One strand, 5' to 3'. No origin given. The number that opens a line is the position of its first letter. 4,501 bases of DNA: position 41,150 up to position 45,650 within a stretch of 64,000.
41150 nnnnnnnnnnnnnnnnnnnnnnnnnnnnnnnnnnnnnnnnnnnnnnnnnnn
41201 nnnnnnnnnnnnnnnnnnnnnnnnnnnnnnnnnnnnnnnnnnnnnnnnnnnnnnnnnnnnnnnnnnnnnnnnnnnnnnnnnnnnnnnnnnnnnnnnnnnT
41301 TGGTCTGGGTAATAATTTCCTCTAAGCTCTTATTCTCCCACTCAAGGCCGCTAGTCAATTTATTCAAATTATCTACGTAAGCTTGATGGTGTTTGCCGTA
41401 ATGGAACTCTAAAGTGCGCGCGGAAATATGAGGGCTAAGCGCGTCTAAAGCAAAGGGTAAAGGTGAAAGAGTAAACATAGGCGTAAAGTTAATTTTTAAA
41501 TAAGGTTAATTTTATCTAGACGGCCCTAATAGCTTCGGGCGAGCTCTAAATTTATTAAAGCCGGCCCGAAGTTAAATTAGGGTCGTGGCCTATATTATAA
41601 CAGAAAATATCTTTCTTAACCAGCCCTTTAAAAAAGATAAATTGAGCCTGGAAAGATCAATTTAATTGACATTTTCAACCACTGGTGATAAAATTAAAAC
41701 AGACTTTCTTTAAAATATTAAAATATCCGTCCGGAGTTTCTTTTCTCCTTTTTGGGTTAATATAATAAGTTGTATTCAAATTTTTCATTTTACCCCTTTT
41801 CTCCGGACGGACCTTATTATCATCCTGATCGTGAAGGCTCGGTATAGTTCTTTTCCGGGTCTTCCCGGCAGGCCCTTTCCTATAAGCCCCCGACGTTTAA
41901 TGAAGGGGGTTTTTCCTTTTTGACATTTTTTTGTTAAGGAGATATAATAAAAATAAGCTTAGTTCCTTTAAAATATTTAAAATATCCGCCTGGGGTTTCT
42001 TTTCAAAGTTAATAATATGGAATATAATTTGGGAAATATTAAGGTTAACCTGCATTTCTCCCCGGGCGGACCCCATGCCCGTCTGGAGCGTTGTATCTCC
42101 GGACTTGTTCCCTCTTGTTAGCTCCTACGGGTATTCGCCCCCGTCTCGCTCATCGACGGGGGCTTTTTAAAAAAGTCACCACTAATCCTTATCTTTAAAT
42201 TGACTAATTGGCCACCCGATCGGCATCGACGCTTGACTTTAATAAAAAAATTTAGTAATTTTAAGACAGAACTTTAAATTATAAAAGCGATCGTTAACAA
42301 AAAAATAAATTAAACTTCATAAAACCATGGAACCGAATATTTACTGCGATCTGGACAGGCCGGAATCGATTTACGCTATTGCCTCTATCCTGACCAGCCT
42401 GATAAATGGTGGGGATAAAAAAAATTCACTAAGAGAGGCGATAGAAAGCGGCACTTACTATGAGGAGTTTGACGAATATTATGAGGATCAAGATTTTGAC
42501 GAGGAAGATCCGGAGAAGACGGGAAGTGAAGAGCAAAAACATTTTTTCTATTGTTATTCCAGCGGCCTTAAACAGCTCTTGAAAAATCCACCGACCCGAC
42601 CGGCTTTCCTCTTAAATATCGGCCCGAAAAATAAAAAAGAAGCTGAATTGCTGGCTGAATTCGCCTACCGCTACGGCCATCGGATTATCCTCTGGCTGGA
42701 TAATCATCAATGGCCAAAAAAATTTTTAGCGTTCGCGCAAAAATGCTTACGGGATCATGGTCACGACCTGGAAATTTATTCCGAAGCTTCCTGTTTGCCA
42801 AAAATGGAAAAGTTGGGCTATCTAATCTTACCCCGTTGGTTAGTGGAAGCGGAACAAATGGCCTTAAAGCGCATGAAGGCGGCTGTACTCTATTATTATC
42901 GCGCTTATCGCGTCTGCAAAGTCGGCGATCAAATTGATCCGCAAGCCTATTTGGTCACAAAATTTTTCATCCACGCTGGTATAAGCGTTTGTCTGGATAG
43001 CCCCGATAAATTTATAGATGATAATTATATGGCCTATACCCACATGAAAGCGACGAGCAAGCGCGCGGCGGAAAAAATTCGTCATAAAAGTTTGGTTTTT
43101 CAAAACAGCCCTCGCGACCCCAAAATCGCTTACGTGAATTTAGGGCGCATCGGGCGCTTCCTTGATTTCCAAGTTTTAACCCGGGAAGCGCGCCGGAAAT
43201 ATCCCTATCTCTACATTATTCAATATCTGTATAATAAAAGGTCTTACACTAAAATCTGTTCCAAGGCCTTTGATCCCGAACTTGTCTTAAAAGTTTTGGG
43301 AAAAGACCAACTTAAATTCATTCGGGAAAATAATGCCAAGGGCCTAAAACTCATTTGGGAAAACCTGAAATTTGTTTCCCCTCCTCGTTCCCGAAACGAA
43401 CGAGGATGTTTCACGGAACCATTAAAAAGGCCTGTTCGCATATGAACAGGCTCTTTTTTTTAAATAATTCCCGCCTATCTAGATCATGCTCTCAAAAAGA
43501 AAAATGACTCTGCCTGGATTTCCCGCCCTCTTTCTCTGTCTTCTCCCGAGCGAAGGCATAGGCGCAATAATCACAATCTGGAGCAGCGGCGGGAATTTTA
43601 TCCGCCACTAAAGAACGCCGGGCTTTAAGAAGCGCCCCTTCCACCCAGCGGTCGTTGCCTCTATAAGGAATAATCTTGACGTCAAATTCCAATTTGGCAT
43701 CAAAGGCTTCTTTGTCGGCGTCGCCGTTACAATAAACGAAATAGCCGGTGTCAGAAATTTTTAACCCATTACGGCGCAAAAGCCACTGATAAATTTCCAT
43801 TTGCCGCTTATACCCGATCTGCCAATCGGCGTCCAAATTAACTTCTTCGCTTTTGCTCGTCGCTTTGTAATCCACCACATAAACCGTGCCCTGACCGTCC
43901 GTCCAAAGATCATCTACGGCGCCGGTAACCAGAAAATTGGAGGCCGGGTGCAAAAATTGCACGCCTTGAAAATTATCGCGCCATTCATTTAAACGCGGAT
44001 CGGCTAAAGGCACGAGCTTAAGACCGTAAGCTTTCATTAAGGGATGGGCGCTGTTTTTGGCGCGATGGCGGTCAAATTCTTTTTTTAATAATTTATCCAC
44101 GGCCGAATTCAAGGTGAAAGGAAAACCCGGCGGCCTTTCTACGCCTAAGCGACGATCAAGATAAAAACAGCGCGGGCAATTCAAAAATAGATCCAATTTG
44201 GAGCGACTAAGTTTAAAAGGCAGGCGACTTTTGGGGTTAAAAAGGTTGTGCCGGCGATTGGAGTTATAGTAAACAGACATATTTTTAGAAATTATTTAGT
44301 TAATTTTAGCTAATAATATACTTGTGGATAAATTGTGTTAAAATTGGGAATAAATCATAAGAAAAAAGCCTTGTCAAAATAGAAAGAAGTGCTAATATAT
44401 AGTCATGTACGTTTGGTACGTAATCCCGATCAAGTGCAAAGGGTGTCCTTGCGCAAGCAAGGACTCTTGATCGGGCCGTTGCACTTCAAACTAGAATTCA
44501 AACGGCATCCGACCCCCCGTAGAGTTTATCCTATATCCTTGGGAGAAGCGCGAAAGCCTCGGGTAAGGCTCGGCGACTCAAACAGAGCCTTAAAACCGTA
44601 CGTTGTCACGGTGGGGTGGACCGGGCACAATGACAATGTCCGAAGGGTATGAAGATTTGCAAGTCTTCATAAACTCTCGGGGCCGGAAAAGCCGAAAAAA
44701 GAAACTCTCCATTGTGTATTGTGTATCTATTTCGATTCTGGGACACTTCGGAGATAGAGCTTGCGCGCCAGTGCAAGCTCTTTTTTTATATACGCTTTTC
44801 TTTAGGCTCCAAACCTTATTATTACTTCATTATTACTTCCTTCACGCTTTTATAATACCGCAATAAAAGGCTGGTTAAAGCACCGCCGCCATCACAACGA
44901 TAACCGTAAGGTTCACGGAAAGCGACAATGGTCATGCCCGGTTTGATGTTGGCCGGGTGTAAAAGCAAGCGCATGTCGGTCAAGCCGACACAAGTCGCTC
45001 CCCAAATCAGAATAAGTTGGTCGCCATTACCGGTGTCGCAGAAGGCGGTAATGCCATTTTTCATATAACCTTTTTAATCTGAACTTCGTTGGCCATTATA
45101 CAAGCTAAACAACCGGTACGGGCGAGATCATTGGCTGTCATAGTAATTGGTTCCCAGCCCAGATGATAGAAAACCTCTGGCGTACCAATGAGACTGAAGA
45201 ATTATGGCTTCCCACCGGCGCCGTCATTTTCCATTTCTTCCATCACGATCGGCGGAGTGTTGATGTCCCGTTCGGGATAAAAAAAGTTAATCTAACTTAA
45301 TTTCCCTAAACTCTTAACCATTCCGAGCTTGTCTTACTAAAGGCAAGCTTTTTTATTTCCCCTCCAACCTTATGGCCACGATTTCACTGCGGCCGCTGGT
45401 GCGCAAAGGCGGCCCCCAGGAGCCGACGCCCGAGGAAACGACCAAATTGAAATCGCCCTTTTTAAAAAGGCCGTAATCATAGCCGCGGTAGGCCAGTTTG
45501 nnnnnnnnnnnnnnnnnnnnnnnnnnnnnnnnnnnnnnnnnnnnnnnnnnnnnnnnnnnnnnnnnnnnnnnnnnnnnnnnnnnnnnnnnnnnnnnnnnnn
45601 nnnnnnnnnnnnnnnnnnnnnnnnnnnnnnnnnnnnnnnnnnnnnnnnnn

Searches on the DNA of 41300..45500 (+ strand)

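Call 7: search_rna_families(source=window, start=41300, end=45500, threshold=evalue, max_evalue=10, show_alignments=3)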
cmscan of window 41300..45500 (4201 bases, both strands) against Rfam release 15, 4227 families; matches with E-value up to 10: 13.
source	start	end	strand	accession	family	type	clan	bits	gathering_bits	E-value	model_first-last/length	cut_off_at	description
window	43417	43532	-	RF02053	STnc430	Gene; sRNA;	-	29.7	47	0.078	1-162/162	no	Enterobacterial sRNA STnc430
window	42046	42170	+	RF02837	anti-hemB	Gene; sRNA;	-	23.1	49.5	0.029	1-81/81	no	Burkholderia RNA 7 (anti-hemB)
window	42119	42170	+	RF02278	Betaproteobacteria_toxic_sRNA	Gene; sRNA;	-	21.4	50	0.48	1-64/64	no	Betaproteobacteria toxic small RNA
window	43252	43464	+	RF02053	STnc430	Gene; sRNA;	-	21.4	47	4.4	1-162/162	no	Enterobacterial sRNA STnc430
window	43424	43488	-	RF02083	OrzO-P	Gene; antitoxin;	-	21.1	60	4.7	1-76/76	no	OrzO-P RNA antitoxin family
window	43377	43460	+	RF00506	Thr_leader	Cis-reg; leader;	-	20.5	55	1.6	1-118/118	no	Threonine operon leader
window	43393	43475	+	RF02620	BSnc119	Gene; sRNA;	-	20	115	3.1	1-90/90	no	Brucella sRNA 119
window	43256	43312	-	RF00852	mir-231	Gene; miRNA;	-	18.9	50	4.2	1-80/80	no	mir-231 microRNA precursor family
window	42084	42169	+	RF01456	VrrA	Gene; antisense;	-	18.9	50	7.5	1-140/140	no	Vibrio regulatory RNA of OmpA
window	42400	42434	+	RF02925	6A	Gene; sRNA;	-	18.2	41.2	9.4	1-52/52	no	6A RNA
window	41774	41889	-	RF00166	PrrB_RsmZ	Gene; sRNA;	CL00106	17.2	44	0.79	1-133/133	no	PrrB/RsmZ RNA family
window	43421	43495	-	RF00506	Thr_leader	Cis-reg; leader;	-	17.2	55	9.3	1-118/118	no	Threonine operon leader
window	44443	44466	+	RF02353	BjrC68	Gene; sRNA;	-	13.2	39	9.1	49-72/82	no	Bradyrhizobiaceae sRNA BjrC68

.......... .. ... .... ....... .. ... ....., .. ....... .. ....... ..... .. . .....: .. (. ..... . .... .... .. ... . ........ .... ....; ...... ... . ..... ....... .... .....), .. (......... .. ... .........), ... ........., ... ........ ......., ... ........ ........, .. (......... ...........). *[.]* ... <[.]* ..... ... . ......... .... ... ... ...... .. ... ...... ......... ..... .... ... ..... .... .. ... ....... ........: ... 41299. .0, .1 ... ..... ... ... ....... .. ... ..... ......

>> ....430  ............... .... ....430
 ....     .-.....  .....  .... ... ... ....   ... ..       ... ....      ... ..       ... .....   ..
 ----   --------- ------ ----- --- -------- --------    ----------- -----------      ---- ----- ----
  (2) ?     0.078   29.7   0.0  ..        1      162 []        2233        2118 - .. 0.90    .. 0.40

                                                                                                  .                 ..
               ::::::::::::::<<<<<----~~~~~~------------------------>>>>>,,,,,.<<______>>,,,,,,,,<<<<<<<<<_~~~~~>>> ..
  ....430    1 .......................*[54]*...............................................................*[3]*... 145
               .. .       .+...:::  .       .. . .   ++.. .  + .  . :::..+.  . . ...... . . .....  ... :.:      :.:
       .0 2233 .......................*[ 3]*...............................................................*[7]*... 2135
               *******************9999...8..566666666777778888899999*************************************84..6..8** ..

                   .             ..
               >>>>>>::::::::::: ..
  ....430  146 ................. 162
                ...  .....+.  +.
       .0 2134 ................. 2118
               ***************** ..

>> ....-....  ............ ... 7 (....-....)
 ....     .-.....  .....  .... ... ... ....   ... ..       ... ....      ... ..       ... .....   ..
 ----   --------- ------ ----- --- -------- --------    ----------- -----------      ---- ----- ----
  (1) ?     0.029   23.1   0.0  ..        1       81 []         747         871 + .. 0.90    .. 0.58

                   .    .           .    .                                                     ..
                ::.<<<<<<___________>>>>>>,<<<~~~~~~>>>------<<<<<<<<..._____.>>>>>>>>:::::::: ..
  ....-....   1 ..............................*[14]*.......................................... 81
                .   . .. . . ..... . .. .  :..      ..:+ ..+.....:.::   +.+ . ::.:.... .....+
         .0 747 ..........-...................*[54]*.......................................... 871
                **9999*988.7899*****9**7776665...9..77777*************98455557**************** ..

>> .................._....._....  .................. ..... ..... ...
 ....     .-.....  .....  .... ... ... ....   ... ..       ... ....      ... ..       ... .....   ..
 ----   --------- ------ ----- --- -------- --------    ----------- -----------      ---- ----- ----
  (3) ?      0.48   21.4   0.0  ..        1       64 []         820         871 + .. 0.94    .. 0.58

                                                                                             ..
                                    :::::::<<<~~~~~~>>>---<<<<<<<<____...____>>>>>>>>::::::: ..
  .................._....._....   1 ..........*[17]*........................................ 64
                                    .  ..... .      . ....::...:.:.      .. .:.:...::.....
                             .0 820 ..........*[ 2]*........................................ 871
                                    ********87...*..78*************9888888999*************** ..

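Call 46: search_dna_similar(query=window:44400-44792:+, collection=phages, mode=distant, max_evalue=0.01)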
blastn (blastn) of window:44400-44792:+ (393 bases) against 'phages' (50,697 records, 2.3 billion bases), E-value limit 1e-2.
Records with a match: 5; places in all: 5; records where one place covers at least 80% of the query: 0.
Best place of each record, by identity: 80-90% 5.
By first word of the organism name: Klebsiella 5.
By host as written in the record: Klebsiella pneumoniae 5.
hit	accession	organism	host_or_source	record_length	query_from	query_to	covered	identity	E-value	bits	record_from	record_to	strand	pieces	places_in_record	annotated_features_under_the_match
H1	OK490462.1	Klebsiella phage Kp4882-3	Klebsiella pneumoniae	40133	192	238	12%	81.6%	9e-3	46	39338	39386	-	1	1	record has no annotation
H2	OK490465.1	Klebsiella phage Kp4884-3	Klebsiella pneumoniae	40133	192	238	12%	81.6%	9e-3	46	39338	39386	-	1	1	record has no annotation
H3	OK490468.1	Klebsiella phage Kp4885-3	Klebsiella pneumoniae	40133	192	238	12%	81.6%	9e-3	46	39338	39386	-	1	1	record has no annotation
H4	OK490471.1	Klebsiella phage Kp4886-3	Klebsiella pneumoniae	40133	192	238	12%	81.6%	9e-3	46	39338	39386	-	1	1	record has no annotation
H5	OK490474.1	Klebsiella phage Kp4887-3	Klebsiella pneumoniae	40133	192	238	12%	81.6%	9e-3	46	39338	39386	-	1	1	record has no annotation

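Call 71: search_rna_families(source=L109, start=5900, end=7000, threshold=evalue, max_evalue=1, show_alignments=2)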
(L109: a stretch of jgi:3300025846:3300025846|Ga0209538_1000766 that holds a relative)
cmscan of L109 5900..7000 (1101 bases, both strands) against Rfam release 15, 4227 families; matches with E-value up to 1: 3.
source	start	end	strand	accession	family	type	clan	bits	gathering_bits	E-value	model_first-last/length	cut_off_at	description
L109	6046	6126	-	RF01859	Phe_leader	Cis-reg; leader;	-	24.2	55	0.2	1-125/125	no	Phenylalanine leader peptide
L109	6047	6155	-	RF00106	RNAI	Gene; antisense;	-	23.5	47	0.079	1-102/102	no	RNAI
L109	6041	6131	-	RF01772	rnk_pseudo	Cis-reg; leader;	-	21.3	55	0.65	1-108/108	no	Pseudomonas rnk leader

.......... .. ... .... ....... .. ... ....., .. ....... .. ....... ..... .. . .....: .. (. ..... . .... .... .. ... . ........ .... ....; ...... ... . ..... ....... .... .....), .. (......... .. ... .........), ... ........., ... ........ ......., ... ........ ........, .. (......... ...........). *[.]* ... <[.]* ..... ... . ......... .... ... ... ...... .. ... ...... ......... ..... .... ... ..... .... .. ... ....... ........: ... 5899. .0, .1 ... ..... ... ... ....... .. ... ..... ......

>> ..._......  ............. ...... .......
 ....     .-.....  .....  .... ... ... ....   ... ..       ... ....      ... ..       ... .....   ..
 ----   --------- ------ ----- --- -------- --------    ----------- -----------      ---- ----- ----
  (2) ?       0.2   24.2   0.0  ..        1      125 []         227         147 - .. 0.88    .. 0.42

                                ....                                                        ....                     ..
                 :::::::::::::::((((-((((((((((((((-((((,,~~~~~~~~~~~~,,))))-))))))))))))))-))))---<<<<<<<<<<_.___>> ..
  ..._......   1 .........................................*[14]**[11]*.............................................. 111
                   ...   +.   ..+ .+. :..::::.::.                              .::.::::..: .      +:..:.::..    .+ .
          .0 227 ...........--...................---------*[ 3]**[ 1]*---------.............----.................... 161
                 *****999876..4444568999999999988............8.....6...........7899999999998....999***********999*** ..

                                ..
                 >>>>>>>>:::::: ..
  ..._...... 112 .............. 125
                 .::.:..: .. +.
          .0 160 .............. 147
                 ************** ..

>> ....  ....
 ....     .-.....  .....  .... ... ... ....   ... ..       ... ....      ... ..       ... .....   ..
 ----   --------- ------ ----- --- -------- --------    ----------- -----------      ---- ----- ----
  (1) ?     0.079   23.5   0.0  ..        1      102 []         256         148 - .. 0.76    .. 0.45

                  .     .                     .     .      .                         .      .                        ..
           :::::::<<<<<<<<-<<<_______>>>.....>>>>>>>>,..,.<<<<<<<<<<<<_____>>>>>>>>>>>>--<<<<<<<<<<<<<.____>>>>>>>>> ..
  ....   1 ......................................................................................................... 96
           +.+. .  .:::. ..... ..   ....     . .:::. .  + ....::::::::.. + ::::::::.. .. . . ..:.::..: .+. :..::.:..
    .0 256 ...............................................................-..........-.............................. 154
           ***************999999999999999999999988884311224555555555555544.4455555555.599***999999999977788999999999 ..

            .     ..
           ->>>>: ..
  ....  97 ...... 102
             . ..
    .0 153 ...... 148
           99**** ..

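Call 76: search_rna_families(sources=[L109, L107, L100, L103, L106, L026, L025], threshold=gathering)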
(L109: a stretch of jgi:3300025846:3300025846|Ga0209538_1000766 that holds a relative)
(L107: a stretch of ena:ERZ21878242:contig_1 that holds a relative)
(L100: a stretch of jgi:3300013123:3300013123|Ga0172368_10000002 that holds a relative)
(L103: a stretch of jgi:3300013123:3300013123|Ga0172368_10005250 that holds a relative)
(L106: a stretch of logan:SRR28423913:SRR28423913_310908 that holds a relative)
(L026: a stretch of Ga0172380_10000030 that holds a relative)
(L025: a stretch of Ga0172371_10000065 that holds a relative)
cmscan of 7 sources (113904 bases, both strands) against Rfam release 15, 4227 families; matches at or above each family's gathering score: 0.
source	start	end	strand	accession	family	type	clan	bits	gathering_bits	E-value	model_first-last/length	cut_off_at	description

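Call 90: search_dna_similar(query=window:41479-42326:+, collection=plasmids, mode=distant, max_evalue=0.001)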
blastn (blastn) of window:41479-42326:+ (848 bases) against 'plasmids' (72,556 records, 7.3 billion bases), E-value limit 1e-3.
No match.
